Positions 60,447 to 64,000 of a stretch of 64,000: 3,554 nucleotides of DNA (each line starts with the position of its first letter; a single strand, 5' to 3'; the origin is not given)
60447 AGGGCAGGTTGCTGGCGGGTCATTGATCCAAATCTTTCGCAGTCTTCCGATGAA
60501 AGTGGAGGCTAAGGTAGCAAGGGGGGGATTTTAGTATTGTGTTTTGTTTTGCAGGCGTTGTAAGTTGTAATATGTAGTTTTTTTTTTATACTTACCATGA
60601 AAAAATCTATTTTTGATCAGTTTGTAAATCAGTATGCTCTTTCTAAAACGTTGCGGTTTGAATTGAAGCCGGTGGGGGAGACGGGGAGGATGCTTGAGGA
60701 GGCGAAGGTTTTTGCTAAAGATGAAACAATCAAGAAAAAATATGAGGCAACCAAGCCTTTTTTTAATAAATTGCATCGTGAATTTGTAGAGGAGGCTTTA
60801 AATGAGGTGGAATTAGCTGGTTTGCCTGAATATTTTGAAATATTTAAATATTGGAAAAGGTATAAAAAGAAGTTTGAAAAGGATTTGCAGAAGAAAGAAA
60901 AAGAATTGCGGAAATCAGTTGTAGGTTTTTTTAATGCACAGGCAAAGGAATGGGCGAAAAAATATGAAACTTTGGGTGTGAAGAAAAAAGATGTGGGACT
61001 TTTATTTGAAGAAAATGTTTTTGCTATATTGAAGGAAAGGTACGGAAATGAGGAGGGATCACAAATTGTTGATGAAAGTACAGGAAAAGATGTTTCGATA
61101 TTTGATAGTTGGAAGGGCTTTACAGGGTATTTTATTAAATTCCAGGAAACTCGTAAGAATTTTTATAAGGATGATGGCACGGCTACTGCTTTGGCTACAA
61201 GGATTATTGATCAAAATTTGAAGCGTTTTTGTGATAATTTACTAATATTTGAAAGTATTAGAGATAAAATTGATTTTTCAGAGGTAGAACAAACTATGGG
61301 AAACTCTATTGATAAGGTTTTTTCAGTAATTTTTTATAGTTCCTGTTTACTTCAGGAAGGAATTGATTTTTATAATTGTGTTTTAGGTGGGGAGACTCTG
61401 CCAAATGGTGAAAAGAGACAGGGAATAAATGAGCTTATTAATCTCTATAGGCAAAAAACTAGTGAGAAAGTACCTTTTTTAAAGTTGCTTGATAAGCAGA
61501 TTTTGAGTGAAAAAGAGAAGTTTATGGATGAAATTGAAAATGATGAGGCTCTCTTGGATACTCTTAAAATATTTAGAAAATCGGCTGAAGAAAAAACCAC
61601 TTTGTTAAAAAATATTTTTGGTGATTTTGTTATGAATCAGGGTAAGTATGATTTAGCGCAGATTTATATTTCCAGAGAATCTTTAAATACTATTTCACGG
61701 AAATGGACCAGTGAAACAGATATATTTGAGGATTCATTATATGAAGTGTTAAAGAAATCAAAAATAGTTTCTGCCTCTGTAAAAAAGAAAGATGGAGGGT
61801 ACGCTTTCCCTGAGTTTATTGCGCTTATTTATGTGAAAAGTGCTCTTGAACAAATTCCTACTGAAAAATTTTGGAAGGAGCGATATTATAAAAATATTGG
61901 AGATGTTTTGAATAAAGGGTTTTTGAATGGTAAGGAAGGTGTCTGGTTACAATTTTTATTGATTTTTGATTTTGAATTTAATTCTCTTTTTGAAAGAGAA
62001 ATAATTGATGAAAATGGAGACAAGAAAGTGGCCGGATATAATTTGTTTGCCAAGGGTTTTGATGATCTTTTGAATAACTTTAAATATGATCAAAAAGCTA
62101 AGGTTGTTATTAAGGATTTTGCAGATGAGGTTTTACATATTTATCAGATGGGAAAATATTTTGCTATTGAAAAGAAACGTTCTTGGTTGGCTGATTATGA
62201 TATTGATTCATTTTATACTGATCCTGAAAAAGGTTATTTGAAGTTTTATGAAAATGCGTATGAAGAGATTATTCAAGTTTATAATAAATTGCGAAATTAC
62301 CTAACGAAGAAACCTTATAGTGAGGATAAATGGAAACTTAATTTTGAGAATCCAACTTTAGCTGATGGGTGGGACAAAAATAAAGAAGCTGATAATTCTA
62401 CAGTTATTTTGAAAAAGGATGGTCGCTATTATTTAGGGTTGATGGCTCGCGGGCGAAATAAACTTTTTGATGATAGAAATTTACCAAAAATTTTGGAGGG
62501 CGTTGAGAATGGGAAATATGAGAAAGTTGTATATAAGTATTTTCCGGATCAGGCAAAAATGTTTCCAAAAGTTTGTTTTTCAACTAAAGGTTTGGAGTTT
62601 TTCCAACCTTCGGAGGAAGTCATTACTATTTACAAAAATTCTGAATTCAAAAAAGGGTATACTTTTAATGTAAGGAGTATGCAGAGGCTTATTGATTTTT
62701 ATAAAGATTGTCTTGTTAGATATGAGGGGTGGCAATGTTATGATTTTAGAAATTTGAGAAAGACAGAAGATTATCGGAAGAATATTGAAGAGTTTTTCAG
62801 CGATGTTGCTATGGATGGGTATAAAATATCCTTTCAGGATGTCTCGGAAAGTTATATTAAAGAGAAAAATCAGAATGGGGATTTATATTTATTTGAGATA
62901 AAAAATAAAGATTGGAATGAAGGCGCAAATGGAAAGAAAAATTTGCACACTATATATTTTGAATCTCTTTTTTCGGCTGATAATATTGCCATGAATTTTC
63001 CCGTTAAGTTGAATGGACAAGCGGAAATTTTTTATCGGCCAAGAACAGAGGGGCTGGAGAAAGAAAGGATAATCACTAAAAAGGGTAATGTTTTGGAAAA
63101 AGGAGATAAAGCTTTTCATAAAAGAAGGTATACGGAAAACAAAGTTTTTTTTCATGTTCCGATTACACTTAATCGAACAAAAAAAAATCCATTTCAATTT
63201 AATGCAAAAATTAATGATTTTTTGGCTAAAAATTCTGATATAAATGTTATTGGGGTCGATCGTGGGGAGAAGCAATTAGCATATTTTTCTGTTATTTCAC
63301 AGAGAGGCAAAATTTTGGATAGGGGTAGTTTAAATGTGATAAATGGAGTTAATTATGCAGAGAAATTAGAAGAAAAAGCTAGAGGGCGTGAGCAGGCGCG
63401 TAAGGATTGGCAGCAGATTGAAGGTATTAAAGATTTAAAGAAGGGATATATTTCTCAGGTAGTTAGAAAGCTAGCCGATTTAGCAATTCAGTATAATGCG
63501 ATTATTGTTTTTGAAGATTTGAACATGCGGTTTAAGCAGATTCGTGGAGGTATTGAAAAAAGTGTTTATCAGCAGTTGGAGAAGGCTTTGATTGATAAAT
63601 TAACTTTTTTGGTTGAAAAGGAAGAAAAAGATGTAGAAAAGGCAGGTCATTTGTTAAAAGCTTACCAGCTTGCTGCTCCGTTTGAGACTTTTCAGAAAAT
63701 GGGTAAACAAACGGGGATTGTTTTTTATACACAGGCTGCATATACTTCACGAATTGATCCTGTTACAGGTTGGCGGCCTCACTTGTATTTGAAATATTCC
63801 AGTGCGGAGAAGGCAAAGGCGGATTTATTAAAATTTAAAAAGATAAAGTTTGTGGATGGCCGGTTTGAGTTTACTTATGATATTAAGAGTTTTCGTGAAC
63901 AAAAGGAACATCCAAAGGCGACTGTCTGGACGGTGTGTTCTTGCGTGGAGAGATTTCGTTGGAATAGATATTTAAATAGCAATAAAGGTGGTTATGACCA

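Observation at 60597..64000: Unlisted, open-ended giant ORF is a Cas12a/Cpf1-type single-effector CRISPR nuclease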

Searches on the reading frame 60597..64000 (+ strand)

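Call 4: search_protein_families(library=pfam, proteins=[window:60597-64000:+], max_evalue=0.01)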
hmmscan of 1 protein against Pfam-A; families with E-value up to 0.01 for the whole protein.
window:60597-64000:+ (1134 aa): 5 families
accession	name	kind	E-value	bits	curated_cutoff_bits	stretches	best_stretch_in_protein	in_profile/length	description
PF18516.7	RuvC_1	-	1.8e-71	240.7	26.2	1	867-1052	6-190/244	RuvC nuclease domain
PF18501.6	REC1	-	3.4e-45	155.4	37.4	1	53-302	4-250/250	Alpha helical recognition lobe domain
PF22222.1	Cpf1_PI-like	-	2.1e-21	76.8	27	1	650-742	1-91/91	CRISPR-associated endonuclease Cpf1 PI domain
PF21918.1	cas_Cpf1_2nd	-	1.2e-12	48.8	27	1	315-570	1-225/225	CRISPR-associated endonuclease Cpf1 REC2 domain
PF18510.6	NUC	-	4e-10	40.9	25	1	1053-1130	1-79/162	Nuclease domain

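Call 5: search_protein_families(library=ncbifam, proteins=[window:60597-64000:+], max_evalue=0.01)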
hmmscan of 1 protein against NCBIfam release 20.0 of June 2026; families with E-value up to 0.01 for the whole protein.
window:60597-64000:+ (1134 aa): 1 family
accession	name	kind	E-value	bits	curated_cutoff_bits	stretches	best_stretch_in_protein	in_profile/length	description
TIGR04330.1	cas_Cpf1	equivalog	1.3e-250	834.8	300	2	6-833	1-800/1288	type V CRISPR-associated protein Cas12a/Cpf1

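Call 6: search_solved_structures(query=window:60597-64000:+, show_alignments=2)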
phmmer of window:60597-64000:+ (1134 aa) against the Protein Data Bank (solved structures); distinct sequences matched with E-value up to 0.001: 26.
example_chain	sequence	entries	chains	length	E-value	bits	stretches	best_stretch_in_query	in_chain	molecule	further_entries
8qwd_A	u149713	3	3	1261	1.3e-200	672.2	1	5-1128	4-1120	ReChb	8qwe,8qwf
5ng6_A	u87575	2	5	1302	1.1e-174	586.4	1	3-1120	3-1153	CRISPR-associated endonuclease Cpf1 | CRISPR-associated endonuclease Cas12a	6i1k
6i1l_A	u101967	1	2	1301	2.4e-174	585.2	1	4-1120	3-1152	CRISPR-associated endonuclease Cas12a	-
5nfv_A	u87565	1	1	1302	2.5e-174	585.2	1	3-1120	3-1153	CRISPR-associated endonuclease Cpf1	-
5mga_A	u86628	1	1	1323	3.7e-174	584.6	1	4-1120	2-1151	CRISPR-associated endonuclease Cpf1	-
6gtc_A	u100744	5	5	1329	4.3e-174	584.4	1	4-1120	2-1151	CRISPR-associated endonuclease Cas12a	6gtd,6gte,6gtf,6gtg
8y0b_A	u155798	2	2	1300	8.6e-174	583.4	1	4-1120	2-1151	CRISPR-associated endonuclease Cas12a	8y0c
9mkt_A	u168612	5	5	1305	2.6e-173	581.8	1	4-1120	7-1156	CRISPR-associated endonuclease Cas12a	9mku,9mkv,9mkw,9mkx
6iv6_A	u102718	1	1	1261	1e-160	540.1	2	551-1132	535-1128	nuclease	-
5xus_A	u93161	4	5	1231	2.8e-153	515.5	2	472-1121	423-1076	LbCpf1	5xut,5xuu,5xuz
6p7m_A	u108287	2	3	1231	2.8e-153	515.5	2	472-1121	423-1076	Cas12a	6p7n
6nm9_B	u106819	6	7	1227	3.9e-153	515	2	480-1121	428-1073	Cpf1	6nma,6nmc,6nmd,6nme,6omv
6kl9_A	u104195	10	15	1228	3.9e-153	515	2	480-1121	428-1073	LbCas12a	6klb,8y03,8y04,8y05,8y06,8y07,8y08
9kwb_A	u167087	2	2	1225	4.3e-153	514.9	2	491-1121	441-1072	LbCas12a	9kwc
5id6_A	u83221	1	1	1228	4.2e-152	511.6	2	491-1114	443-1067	Cpf1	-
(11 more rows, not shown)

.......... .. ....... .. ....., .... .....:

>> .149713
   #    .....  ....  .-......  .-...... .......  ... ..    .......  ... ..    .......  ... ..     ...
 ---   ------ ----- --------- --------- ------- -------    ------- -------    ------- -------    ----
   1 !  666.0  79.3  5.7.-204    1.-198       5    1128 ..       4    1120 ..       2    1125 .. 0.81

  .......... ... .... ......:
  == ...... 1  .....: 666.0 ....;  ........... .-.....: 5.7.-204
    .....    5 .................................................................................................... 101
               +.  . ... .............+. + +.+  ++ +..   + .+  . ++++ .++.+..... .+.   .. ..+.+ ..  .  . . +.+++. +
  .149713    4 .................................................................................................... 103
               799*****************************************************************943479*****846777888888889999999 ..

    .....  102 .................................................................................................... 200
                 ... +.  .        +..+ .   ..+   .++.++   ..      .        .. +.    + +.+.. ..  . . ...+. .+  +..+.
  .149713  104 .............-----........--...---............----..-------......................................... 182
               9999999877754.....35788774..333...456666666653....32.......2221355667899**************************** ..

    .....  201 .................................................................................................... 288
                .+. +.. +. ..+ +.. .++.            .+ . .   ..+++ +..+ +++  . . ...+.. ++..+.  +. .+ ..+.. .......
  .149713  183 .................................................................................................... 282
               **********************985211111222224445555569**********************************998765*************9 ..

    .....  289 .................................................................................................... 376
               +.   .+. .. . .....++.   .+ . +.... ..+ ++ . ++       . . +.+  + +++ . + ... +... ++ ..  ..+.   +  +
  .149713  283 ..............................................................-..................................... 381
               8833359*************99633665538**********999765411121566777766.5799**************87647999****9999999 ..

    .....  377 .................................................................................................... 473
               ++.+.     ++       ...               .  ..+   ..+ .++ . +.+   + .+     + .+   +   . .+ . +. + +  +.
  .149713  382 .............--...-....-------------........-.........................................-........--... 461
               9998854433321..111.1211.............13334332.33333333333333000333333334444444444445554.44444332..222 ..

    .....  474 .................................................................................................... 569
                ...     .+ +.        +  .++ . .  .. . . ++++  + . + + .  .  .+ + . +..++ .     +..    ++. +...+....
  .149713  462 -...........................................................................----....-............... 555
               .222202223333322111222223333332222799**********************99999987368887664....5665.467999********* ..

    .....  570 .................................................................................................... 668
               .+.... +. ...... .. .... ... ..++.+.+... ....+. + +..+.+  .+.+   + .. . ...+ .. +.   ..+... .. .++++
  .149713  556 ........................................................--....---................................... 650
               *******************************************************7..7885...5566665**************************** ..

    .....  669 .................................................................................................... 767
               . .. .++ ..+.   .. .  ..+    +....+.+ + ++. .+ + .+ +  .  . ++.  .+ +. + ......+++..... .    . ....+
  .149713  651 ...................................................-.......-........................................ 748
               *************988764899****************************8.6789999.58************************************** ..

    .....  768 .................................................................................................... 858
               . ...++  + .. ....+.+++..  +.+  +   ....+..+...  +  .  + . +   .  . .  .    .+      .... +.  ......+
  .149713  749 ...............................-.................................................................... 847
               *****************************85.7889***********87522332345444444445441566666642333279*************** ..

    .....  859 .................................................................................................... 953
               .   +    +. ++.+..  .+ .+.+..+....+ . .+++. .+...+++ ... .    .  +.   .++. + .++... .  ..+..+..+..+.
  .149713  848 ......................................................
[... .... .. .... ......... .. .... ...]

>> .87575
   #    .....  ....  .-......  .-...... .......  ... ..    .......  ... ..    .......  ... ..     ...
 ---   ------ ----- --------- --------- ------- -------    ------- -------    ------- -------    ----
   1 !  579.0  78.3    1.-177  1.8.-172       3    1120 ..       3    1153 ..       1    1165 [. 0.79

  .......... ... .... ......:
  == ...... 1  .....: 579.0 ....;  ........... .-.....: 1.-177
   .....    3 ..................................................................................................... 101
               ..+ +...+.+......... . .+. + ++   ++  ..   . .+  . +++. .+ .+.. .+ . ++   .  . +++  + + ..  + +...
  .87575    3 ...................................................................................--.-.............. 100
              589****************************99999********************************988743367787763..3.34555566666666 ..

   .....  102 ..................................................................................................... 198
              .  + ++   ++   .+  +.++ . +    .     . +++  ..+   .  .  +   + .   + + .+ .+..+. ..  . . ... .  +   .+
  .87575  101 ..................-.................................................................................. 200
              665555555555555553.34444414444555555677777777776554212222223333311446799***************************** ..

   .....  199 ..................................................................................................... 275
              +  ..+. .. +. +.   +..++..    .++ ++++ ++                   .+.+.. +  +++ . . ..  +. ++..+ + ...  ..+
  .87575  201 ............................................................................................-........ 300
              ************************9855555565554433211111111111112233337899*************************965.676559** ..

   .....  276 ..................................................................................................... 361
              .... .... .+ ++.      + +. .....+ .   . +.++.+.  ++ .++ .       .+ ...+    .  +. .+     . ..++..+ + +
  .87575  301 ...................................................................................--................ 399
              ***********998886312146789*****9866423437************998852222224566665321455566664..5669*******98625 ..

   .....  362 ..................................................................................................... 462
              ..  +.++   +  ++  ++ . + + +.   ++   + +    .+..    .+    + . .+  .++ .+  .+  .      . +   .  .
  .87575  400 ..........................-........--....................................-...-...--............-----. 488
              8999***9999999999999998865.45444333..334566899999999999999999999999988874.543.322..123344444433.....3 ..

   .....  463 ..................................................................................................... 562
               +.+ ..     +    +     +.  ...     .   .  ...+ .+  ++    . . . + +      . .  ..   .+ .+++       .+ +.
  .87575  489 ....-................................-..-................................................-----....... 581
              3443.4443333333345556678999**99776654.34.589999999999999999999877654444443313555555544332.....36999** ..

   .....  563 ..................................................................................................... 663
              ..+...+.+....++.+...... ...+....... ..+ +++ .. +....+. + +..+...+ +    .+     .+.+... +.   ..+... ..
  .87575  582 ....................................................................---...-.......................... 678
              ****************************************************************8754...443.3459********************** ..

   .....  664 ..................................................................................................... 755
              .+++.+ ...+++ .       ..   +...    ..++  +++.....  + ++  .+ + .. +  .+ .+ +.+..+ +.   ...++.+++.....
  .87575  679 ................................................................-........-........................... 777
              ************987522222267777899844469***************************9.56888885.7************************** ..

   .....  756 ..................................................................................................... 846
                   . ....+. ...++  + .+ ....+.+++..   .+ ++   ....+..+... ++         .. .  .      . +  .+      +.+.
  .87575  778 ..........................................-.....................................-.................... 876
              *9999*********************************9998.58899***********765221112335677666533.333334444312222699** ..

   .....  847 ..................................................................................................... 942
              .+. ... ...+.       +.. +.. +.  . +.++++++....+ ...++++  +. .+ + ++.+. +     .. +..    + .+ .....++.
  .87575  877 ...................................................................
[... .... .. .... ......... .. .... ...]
